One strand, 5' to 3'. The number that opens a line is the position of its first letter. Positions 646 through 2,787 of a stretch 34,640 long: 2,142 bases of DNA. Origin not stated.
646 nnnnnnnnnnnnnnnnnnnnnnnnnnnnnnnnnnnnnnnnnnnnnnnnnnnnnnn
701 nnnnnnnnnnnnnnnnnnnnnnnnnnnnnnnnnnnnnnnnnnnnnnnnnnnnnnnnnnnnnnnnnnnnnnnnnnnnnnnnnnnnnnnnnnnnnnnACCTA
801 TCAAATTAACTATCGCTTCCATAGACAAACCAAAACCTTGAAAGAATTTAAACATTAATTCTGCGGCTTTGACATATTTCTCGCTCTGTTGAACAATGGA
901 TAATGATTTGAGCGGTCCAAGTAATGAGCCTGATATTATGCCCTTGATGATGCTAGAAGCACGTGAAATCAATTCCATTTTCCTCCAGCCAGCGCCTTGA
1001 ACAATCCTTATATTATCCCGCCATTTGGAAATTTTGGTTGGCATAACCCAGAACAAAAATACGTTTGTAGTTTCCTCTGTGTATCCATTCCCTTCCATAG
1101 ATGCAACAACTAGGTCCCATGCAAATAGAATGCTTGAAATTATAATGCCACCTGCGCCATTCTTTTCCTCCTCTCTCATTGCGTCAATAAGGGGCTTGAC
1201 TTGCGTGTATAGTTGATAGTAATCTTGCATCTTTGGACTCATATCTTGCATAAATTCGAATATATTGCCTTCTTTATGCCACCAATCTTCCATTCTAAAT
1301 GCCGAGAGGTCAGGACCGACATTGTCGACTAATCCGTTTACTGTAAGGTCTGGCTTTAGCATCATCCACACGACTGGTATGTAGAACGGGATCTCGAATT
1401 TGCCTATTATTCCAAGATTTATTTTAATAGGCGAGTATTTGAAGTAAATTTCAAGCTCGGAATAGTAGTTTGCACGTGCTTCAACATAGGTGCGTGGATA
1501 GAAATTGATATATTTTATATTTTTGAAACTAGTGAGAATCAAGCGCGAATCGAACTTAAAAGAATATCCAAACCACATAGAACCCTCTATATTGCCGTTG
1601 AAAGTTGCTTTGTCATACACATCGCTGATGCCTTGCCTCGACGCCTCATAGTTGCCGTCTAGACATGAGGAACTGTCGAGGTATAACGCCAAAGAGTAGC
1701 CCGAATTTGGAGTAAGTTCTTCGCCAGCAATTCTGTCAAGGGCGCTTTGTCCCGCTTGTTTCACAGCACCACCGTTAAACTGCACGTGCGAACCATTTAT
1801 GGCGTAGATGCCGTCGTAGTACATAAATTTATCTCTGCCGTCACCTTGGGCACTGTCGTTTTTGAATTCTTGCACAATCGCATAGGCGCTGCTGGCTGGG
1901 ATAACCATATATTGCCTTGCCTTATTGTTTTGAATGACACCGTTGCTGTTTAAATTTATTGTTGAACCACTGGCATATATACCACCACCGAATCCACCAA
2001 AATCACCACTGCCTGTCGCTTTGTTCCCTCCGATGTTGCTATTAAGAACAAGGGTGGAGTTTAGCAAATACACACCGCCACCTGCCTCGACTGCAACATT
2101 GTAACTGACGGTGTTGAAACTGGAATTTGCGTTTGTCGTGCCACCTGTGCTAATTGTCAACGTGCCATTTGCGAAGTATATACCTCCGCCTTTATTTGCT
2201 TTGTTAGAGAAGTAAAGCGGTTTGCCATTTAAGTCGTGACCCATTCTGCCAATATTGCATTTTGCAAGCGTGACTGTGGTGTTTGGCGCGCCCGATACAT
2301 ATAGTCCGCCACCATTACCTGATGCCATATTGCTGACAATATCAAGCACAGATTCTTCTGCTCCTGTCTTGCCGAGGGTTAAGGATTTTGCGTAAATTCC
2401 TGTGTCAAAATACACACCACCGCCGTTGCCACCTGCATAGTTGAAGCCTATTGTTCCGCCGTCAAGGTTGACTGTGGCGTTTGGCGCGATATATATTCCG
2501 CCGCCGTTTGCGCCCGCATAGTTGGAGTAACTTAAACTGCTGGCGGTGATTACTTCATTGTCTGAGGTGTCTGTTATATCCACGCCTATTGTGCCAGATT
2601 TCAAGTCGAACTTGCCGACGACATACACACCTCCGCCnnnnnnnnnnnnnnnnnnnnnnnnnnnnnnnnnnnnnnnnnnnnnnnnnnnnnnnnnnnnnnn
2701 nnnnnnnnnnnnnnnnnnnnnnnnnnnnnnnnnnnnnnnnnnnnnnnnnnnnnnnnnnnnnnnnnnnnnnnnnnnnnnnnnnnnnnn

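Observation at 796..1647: Unassignable 284-aa C-terminal tip domain with hydrophobic segments, at the end farthest from the membrane anchor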

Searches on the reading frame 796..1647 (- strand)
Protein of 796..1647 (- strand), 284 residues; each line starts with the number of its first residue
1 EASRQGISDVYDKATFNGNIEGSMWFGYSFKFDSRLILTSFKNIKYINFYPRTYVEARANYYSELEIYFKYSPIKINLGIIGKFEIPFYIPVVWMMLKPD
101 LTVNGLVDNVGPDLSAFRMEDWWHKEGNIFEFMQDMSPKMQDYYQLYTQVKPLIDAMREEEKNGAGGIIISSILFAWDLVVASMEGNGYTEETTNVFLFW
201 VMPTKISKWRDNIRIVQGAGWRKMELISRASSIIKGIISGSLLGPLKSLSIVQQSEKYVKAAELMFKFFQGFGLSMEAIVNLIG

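Call 6: search_solved_structures(query=window:796-1647:-, max_evalue=10)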
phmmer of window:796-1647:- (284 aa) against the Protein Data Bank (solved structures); distinct sequences matched with E-value up to 10: 1.
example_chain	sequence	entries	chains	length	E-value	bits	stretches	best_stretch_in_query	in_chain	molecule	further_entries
2fyh_A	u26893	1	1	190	0.94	12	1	66-128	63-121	putative integral membrane transport protein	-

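Call 8: search_protein_families(library=pfam, proteins=[window:796-1647:-], max_evalue=1)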
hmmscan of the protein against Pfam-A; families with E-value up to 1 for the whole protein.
window:796-1647:- (284 aa): 0 families

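Call 9: search_protein_families(library=ncbifam, proteins=[window:796-1647:-], max_evalue=1)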
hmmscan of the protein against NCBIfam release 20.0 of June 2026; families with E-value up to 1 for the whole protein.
window:796-1647:- (284 aa): 0 families

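Call 11: find_homologous_proteins(query=window:796-1647:-, max_evalue=0.001)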
Query window:796-1647:-: 547 candidates shared short words with the query, none scored E <= 0.001.

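Call 12: find_related_loci(query=window:796-1647:-, collection=genome_contigs, flank=10000)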
Query window:796-1647:- (284 aa) in genome_contigs; peptide patterns used: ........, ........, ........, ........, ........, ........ (x = any residue, [..] = any of these).
42 stretches matched a pattern, but none encodes a relative of the query by tblastn (E <= 1e-3).

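Call 19: search_protein_representatives(protein=window:796-1647:-)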
Query: 284 residues. Proteins with E-value up to 0.001 (for the whole library): 0; up to 1e-10: 0; up to 1e-30: 0. The best 0 are listed.

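Call 29: search_protein_families(library=phrogs, proteins=[window:796-1647:-], max_evalue=1)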
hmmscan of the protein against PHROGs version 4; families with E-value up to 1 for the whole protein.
window:796-1647:- (284 aa): 2 families
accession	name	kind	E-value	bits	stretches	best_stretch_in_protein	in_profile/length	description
phrog_15258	-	unknown function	0.26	12.2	1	138-162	25-49/49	-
phrog_20920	-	unknown function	0.28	12.7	1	228-267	54-93/115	-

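Call 30: predict_structure(protein=window:796-1647:-)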
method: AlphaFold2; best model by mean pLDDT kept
length: 284 residues; sequences in the alignment: 1
mean_pLDDT: 37.9   pTM: 0.28
mean pLDDT of the five models: 37.9, 33.9, 33.0, 32.5, 28.4
residues with pLDDT >= 90: 0; 70-90: 0; 50-70: 35; < 50: 249
segments of 3 or more residues with pLDDT < 50: 1-12, 21-23, 27-31, 42-48, 50-64, 70-147, 149-154, 160-255, 267-284
pLDDT, mean of each block of 10 residues (from residue 1): 40 52 46 52 46 43 47 26 24 24 29 30 33 36 45 49 43 43 39 28 25 26 30 34 35 45 49 42 39
secondary structure, 60 per line:
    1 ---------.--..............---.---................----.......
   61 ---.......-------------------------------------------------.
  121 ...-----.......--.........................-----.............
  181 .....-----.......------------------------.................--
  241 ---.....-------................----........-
elements in order: E13-26 E34-49 E54-60 E64-70 H120-123 H129-135 H138-162 H168-185 H191-197 H222-238 H244-248 H256-271 H276-283

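Call 31: find_related_loci(query=window:796-1647:-, collection=metagenome_contigs, flank=10000)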
Query window:796-1647:- (284 aa) in metagenome_contigs; peptide patterns used: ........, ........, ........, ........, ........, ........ (x = any residue, [..] = any of these).
88 stretches matched a pattern, but none encodes a relative of the query by tblastn (E <= 1e-3).

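Call 32: find_related_loci(query=window:796-1647:-, collection=viral_contigs, flank=10000)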
Query window:796-1647:- (284 aa) in viral_contigs; peptide patterns used: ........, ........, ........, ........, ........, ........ (x = any residue, [..] = any of these).
2 stretches matched a pattern, but none encodes a relative of the query by tblastn (E <= 1e-3).

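Call 50: find_related_loci(query=A1, collection=metagenome_contigs, flank=10000)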
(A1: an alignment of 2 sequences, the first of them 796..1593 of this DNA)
Query A1 (266 aa) in metagenome_contigs; peptide patterns used: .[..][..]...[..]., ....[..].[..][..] (x = any residue, [..] = any of these).
600 stretches matched a pattern, but none encodes a relative of the query by tblastn (E <= 1e-3).

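Call 55: search_solved_structures(query=A1, max_evalue=10)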
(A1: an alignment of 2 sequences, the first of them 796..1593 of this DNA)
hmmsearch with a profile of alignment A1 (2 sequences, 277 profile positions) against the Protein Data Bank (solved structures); distinct sequences matched with E-value up to 10: 2.
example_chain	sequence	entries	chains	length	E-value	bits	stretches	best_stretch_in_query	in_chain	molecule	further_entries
5cwo_A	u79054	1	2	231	0.11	15.1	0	118-151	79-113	Designed helical repeat protein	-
4v8p_AQ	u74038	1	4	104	1.8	11.1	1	221-276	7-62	60S RIBOSOMAL PROTEIN L36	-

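Call 66: search_dna_similar(query=window:796-1647:-, collection=plasmids, mode=protein, max_evalue=0.01, max_rows=5)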
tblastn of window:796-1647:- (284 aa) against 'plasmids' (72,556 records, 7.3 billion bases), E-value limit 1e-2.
No match.

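Call 67: search_dna_similar(query=window:796-1647:-, collection=phages, mode=protein, max_evalue=0.01, max_rows=5)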
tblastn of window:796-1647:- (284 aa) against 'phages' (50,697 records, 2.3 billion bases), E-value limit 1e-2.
No match.

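Call 75: find_related_loci(query=A1, collection=viral_contigs, flank=5000)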
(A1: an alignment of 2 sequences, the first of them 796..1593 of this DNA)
Query A1 (266 aa) in viral_contigs; peptide patterns used: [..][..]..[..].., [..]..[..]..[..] (x = any residue, [..] = any of these).
94 stretches matched a pattern, but none encodes a relative of the query by tblastn (E <= 1e-3).

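Call 78: fold_search(model_id=the predicted structure, library=pdb)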
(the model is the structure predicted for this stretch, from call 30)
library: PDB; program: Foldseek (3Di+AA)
matches with E <= 10: 98; with E <= 0.001: 0
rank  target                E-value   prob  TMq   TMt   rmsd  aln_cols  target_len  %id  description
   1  8a22_Bc               6.2e-01  0.03  0.06  0.06  22.0       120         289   12  Structure of the mitochondrial ribosome from Polytomella magna (released 2022-11-16)
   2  8apo_Bc               1.1e+00  0.03  0.06  0.06  22.2        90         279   13  Structure of the mitochondrial ribosome from Polytomella magna with tRNAs bound to the A and P sites (released 2023-06-21)
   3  5fad                  1.2e+00  0.03  0.07  0.11   6.2        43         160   12  SAH complex with aKMT from the hyperthermophilic archaeon Sulfolobus islandicus (released 2016-06-29)
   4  2iou_G                1.5e+00  0.14  0.14  0.08   8.6        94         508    8  Major Tropism Determinant P1 (Mtd-P1) Variant Complexed with Bordetella brochiseptica Virulence Factor Pertactin extra (released 2007-10-23)
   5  2pt7_G                3.4e+00  0.04  0.06  0.12   2.9        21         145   28  Crystal structure of Cag VirB11 (HP0525) and an inhibitory protein (HP1451) (released 2007-11-13)
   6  6ygh_D                3.6e+00  0.04  0.15  0.21  18.5       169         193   14  Duck hepatitis B virus capsid (released 2020-09-02)
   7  6riq_A                3.8e+00  0.05  0.09  0.19   4.6        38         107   13  MinCD filament from Pseudomonas aeruginosa (released 2019-06-19)
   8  8vsi_B                3.8e+00  0.02  0.11  0.06  22.7       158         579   13  Mechanistic Insights Revealed by YbtPQ in the Occluded State (released 2024-04-10)
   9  4m0k_A                4.0e+00  0.01  0.07  0.11  10.7        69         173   10  Crystal structure of adenine phosphoribosyltransferase from Rhodothermus marinus DSM 4252, NYSGRC Target 029775. (released 2013-08-14)
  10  8eon_D                4.0e+00  0.01  0.05  0.06  19.0        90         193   17  Pseudomonas phage E217 baseplate complex (released 2023-07-26)
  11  9cuy_L                4.3e+00  0.01  0.05  0.06  21.0       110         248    6  Bacteriophage PhiTE extended baseplate (released 2025-04-16)
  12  2ift_A                4.6e+00  0.04  0.12  0.18  10.9        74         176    5  Crystal structure of putative methylase HI0767 from Haemophilus influenzae. NESG target IR102. (released 2006-10-10)
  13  8jsv_C                4.6e+00  0.03  0.10  0.12   9.5        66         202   12  Dihydrofolate reductase-like enzyme from Leptospira interrogans (selenomethionine derivative) (released 2024-06-26)
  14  8h38_H                4.9e+00  0.04  0.14  0.20  12.2       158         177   17  Cryo-EM Structure of the KBTBD2-CRL3~N8-CSN(mutate) complex (released 2023-10-11)
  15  7o4o                  4.9e+00  0.02  0.11  0.13   7.5       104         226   17  Structure of Staphylococcus aureus m1A22-tRNA methyltransferase in complex with S-adenosylhomocysteine (released 2022-04-06)
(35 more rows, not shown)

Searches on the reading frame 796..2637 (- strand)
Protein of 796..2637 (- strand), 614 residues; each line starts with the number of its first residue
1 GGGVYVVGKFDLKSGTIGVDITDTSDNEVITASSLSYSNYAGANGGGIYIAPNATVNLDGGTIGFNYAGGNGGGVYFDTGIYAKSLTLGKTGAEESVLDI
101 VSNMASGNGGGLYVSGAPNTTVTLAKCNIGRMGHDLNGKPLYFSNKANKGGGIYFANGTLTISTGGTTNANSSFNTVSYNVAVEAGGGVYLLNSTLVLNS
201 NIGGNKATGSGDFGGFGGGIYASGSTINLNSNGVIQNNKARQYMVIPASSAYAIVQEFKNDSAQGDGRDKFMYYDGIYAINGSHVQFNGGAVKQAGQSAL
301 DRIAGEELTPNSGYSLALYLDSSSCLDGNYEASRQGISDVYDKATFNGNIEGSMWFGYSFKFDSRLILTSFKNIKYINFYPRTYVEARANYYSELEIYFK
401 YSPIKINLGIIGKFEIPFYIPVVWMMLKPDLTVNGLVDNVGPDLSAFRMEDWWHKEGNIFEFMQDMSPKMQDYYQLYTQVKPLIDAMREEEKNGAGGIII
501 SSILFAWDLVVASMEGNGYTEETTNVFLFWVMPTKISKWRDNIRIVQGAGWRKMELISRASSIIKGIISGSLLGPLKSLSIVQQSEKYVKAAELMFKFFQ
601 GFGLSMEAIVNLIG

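Call 64: predict_structure(alignment_id=A2)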
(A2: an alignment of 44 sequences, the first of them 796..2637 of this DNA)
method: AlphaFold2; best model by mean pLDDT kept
length: 614 residues; sequences in the alignment: 44
mean_pLDDT: 58.1   pTM: 0.58
mean pLDDT of the five models: 58.1, 57.7, 55.0, 54.1, 54.0
residues with pLDDT >= 90: 89; 70-90: 105; 50-70: 150; < 50: 270
segments of 3 or more residues with pLDDT < 50: 15-32, 167-172, 247-255, 265-273, 282-284, 297-299, 323-327, 334-338, 342-351, 389-395, 400-402, 404-589
pLDDT, mean of each block of 10 residues (from residue 1): 76 50 30 65 89 82 90 89 76 74 94 91 89 80 91 95 63 70 93 92 88 79 88 84 57 53 49 50 51 52 54 58 50 50 44 60 58 61 51 48 45 30 31 30 25 29 36 35 34 39 40 37 39 27 26 38 36 36 43 61 66 55
secondary structure, 60 per line:
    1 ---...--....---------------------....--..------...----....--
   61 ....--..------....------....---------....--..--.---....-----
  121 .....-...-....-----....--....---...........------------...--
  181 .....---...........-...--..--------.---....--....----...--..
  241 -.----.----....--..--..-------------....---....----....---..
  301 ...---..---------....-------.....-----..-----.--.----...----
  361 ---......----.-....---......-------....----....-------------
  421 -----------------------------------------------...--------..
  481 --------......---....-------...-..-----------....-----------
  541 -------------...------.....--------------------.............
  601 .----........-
elements in order: E4-6 E9-12 E34-37 E48-50 E55-58 E61-64 E75-78 E85-88 E98-101 E112-115 E121-125 E127-129 E131-134 E140-143 E146-149 E153-163 E176-178 E181-185 E189-199 E201-203 E220-223 E226-229 E234-236 E252-255 E277-280 E284-287 E292-295 E299-303 E318-321 E329-333 E354-356 E364-369 E376-379 E383-388 E396-399 E404-407 H489-494 E498-501 E509-511 E526-529 E554-556 H563-567 H588-601 H606-613
